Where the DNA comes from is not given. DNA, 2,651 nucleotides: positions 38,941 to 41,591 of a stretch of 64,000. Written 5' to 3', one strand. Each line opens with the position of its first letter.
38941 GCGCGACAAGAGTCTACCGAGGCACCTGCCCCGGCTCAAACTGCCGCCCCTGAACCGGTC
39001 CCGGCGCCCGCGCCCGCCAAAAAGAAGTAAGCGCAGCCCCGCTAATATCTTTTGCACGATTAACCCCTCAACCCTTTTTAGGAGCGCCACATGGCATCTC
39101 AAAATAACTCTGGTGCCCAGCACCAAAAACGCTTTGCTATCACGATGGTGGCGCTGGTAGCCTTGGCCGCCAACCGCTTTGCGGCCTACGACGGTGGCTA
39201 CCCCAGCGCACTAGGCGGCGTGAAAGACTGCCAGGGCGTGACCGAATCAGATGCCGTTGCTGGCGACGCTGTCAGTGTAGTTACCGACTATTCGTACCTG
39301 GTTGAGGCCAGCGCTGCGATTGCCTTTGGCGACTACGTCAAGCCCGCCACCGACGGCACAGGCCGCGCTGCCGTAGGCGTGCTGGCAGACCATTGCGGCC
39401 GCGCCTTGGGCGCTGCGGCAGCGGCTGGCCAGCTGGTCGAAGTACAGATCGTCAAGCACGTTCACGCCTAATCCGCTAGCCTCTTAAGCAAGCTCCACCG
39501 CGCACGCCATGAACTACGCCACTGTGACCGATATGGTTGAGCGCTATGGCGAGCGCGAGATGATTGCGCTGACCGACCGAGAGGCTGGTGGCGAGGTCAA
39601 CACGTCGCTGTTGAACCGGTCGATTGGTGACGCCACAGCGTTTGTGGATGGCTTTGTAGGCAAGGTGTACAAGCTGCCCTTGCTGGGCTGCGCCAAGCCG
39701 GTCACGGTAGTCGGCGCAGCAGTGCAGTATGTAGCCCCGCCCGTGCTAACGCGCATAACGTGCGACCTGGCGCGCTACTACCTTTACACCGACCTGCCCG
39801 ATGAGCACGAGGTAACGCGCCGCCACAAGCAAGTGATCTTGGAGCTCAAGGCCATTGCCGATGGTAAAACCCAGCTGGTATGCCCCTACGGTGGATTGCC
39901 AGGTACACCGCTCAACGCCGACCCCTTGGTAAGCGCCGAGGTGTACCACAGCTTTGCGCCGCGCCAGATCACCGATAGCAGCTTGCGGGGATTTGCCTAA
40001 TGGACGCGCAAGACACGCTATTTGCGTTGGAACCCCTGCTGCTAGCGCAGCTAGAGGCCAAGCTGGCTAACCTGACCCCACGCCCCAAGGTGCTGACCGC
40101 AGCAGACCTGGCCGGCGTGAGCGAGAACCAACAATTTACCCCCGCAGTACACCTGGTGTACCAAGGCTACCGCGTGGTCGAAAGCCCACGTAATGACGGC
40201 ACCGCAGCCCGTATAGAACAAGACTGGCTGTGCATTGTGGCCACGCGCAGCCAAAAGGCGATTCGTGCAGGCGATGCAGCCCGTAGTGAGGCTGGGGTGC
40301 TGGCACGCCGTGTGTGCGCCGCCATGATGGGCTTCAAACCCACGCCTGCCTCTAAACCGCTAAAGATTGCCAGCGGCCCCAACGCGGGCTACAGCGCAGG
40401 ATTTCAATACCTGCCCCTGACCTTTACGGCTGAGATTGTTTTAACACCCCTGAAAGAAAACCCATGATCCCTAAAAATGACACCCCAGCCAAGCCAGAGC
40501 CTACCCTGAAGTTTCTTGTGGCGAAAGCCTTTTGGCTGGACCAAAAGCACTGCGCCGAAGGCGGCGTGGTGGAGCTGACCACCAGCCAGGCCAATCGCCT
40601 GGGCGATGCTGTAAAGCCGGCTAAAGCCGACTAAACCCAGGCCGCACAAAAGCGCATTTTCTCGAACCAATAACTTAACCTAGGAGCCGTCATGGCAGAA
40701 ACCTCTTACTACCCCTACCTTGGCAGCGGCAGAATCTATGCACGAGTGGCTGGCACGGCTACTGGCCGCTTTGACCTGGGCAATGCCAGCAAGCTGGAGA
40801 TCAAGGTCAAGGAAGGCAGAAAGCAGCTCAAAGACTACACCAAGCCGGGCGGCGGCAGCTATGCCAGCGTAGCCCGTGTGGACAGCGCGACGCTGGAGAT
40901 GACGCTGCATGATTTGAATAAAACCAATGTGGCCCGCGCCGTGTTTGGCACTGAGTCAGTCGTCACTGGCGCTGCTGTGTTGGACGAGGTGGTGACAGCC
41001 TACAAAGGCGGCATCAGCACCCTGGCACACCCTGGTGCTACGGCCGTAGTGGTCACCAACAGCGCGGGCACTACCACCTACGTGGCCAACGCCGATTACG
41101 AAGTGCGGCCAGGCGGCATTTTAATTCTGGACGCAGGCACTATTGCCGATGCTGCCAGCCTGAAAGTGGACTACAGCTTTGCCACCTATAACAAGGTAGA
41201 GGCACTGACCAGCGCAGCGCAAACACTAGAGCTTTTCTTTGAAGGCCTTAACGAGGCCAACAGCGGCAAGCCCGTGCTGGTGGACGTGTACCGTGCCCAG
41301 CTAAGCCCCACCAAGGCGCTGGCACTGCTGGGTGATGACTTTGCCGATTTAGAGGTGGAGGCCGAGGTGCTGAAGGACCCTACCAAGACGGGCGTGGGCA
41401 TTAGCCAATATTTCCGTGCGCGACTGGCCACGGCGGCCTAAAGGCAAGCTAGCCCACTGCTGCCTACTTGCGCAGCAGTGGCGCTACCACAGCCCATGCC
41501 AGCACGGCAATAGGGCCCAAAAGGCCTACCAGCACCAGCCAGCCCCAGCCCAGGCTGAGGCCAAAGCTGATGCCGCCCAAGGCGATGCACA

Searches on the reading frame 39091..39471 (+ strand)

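Call 8: search_protein_families(library=pfam, proteins=[window:39091-39471:+], max_evalue=0.01)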
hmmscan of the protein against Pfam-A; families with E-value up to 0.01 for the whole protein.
window:39091-39471:+ (126 aa): 2 families
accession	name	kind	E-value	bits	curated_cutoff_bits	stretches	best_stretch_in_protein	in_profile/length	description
PF09956.15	Phage_cement_2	-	7.3e-06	26.8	24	1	10-120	2-103/103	Phage cement protein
PF22758.2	Phage_cement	-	0.0071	16.9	27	1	55-120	80-145/146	Structural cement protein (E217 gp24/Pam3 gp6)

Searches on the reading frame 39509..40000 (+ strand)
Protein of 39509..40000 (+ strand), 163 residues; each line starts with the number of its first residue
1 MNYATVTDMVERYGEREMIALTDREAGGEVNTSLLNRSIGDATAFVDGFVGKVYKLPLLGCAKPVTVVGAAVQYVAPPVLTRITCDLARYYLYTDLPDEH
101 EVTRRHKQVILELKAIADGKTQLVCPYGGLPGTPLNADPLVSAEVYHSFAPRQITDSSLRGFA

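Call 8: search_protein_families(library=pfam, proteins=[window:39509-40000:+], max_evalue=0.01)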
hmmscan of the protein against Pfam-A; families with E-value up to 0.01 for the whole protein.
window:39509-40000:+ (163 aa): 1 family
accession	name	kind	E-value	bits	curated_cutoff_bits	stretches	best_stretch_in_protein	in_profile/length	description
PF07030.17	Phage_Mu_Gp36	-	1e-26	93.9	24.7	1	3-126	1-108/124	Bacteriophage Mu, Gp36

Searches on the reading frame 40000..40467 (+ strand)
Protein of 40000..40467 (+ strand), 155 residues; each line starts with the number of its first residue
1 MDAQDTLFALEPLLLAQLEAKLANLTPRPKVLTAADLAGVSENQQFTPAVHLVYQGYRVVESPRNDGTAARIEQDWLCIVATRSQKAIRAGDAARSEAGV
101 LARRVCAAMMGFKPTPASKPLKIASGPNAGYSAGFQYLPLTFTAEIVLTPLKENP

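Call 8: search_protein_families(library=pfam, proteins=[window:40000-40467:+], max_evalue=0.01)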
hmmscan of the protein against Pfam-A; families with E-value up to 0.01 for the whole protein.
window:40000-40467:+ (155 aa): 1 family
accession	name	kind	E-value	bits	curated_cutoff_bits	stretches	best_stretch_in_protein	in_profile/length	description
PF23840.1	Phage_tail_terminator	-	1.7e-28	99.9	27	1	6-149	4-146/150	Phage tail terminator protein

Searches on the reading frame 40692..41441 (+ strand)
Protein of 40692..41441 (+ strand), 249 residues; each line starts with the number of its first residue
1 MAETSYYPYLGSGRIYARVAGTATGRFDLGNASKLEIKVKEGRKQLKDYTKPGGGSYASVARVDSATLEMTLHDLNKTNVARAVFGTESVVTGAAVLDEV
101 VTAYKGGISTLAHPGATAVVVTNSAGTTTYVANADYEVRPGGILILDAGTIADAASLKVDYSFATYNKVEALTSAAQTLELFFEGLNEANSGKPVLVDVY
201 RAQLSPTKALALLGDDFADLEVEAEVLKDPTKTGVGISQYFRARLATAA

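Call 8: search_protein_families(library=pfam, proteins=[window:40692-41441:+], max_evalue=0.01)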
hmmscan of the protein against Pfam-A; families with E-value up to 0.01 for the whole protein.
window:40692-41441:+ (249 aa): 0 families

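Call 13: search_protein_families(library=phrogs, proteins=[window:40692-41441:+], max_evalue=0.001)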
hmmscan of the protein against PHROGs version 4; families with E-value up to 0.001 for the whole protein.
window:40692-41441:+ (249 aa): 1 family
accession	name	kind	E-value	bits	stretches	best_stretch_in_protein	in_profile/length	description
phrog_807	-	tail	5.9e-68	230.1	1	9-243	8-252/256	major tail protein with Ig-like domain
